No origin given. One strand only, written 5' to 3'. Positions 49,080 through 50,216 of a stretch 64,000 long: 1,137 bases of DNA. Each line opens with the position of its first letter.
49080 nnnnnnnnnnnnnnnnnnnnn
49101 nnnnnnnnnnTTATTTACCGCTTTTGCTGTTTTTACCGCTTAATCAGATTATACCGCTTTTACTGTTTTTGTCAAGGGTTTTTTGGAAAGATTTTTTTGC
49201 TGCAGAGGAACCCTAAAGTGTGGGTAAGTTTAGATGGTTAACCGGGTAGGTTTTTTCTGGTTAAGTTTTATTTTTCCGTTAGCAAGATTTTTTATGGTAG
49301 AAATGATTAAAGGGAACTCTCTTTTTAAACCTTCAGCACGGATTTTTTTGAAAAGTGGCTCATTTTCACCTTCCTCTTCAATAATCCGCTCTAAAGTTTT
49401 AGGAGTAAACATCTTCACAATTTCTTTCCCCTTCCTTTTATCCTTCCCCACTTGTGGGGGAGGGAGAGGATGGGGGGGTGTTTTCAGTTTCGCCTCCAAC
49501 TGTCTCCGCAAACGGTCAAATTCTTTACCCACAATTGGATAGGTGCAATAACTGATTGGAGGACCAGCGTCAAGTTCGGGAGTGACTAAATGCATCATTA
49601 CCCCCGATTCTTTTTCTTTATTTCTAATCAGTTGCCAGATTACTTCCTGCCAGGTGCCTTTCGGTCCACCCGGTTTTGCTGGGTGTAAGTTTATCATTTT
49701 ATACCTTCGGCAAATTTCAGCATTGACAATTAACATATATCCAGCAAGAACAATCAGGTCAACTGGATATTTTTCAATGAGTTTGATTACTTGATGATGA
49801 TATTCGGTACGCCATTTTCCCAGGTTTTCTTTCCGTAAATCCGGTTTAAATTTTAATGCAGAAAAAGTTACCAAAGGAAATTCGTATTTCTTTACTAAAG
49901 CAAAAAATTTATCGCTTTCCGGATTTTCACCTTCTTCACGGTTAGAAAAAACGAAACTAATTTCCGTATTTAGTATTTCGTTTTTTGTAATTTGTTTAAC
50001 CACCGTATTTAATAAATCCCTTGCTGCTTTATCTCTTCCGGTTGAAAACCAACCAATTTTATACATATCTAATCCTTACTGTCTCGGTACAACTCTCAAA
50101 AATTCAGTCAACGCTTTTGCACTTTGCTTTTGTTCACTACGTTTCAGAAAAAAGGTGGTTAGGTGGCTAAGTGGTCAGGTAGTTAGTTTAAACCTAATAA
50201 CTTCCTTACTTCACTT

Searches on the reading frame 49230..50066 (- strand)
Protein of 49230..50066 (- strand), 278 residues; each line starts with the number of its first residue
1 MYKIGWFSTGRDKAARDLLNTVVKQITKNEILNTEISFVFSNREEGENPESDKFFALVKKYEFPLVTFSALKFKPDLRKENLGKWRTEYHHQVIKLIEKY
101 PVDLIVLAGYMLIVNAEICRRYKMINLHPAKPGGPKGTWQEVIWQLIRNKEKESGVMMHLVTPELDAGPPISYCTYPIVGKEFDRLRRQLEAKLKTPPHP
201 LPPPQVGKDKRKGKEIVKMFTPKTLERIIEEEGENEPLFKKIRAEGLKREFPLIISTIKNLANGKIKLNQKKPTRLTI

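Call 8: search_protein_families(library=pfam, proteins=[window:49230-50066:-])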
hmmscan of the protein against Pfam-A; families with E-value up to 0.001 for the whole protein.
window:49230-50066:- (278 aa): 1 family
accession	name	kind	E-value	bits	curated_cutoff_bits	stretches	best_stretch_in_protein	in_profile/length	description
PF00551.24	Formyl_trans_N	-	2.2e-14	54.1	26.1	1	34-180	28-158/181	Formyl transferase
